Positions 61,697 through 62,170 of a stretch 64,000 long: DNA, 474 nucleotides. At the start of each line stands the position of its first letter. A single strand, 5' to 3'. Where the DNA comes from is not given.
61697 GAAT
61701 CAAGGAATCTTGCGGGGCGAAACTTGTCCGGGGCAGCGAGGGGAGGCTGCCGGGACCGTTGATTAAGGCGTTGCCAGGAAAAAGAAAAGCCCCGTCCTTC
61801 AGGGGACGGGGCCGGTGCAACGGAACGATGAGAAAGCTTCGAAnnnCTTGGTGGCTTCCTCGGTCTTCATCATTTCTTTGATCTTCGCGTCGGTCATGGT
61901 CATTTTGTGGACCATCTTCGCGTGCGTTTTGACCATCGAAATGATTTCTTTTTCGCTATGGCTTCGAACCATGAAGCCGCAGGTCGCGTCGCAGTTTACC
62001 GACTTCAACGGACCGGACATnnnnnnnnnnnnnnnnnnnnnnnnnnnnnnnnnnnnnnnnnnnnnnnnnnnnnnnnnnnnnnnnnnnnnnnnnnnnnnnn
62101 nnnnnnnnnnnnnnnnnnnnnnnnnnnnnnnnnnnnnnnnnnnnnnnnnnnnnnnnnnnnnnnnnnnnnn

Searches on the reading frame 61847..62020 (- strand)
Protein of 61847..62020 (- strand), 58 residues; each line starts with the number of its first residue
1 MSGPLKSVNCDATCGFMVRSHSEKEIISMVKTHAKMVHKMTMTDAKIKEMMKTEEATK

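Call 66: predict_structure(alignment_id=A5)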
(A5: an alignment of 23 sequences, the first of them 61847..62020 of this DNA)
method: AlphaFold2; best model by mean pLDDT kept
length: 58 residues; sequences in the alignment: 23
mean_pLDDT: 84.4   pTM: 0.65
mean pLDDT of the five models: 84.4, 83.9, 81.7, 81.2, 81.0
residues with pLDDT >= 90: 25; 70-90: 25; 50-70: 4; < 50: 4
segments of 3 or more residues with pLDDT < 50: 56-58
pLDDT, mean of each block of 10 residues (from residue 1): 78 87 91 93 90 63
secondary structure, 60 per line:
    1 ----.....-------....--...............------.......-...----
elements in order: E5-9 E17-20 H23-37 H44-50 E52-54

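Call 68: fold_search(model_id=the predicted structure, library=pdb)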
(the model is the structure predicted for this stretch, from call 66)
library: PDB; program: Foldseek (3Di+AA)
matches with E <= 10: 41; with E <= 0.001: 0
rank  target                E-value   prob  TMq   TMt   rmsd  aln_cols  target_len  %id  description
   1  4v6u_Bl               1.4e+00  0.13  0.36  0.28   6.0        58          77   12  Promiscuous behavior of proteins in archaeal ribosomes revealed by cryo-EM: implications for evolution of eukaryotic  (released 2014-07-09)
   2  8bsi_LT               2.2e+00  0.08  0.32  0.14   6.1        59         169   10  Giardia ribosome chimeric hybrid-like GDP+Pi bound state (B1) (released 2023-03-15)
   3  9h3g_AL               2.6e+00  0.11  0.39  0.14   6.7        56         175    7  Structure of the Arabidopsis thaliana 80S ribosome in complex with P- and E-site tRNAs and mRNA (released 2026-02-04)
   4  7qiw_U                2.6e+00  0.11  0.39  0.14   6.7        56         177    7  Specific features and methylation sites of a plant ribosome. 60S ribosomal subunit. (released 2022-07-13)
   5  9v1i_lT               3.0e+00  0.08  0.34  0.14   5.6        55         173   14  Cryo- EM structure of ribosomal large subunit (LSU) from Entamoeba histolytica at 2.8 angstrom resolution (released 2025-10-08)
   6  8br8_LT               3.5e+00  0.07  0.35  0.14   6.0        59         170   10  Giardia ribosome in POST-T state (A1) (released 2023-03-15)
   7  4v8m_BS               3.7e+00  0.10  0.40  0.14   5.8        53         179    9  High-resolution cryo-electron microscopy structure of the Trypanosoma brucei ribosome (released 2014-07-09)
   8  8ip8_YA               4.2e+00  0.08  0.39  0.14   6.8        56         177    7  Wheat 80S ribosome stalled on AUG-Stop boron dependently (released 2024-02-21)
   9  1wz7_B                4.5e+00  0.05  0.34  0.23   5.6        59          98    8  Crystal structure of enhancer of rudimentary homologue (ERH) (released 2005-05-03)
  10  8eug_S                4.5e+00  0.05  0.33  0.15   6.1        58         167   14  Ytm1 associated nascent 60S ribosome State 3 (released 2022-11-30)
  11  1w9g_B                4.8e+00  0.03  0.30  0.23   5.6        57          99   18  Structure of ERH (Enhencer of Rudimentary Gene) (released 2005-04-06)
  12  7o7y_BS               5.2e+00  0.04  0.32  0.14   6.2        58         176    9  Rabbit 80S ribosome stalled close to the mutated SARS-CoV-2 slippery site by a pseudoknot (high resolution) (released 2021-06-02)
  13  9e6q_AR               5.5e+00  0.08  0.41  0.33   5.5        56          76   16  Cryo-EM structure of the Pyrobaculum calidifontis 50S ribosomal subunit in complex with Dri (released 2024-11-20)
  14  7pwg_S                5.5e+00  0.08  0.40  0.15   6.3        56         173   11  Cryo-EM structure of large subunit of Giardia lamblia ribosome at 2.7 A resolution (released 2022-04-20)
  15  9y42_S                5.5e+00  0.06  0.41  0.16   6.2        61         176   13  Structure of naked mole-rat ribosome with P/E tRNA and eEF2 (rotated) (released 2026-02-18)
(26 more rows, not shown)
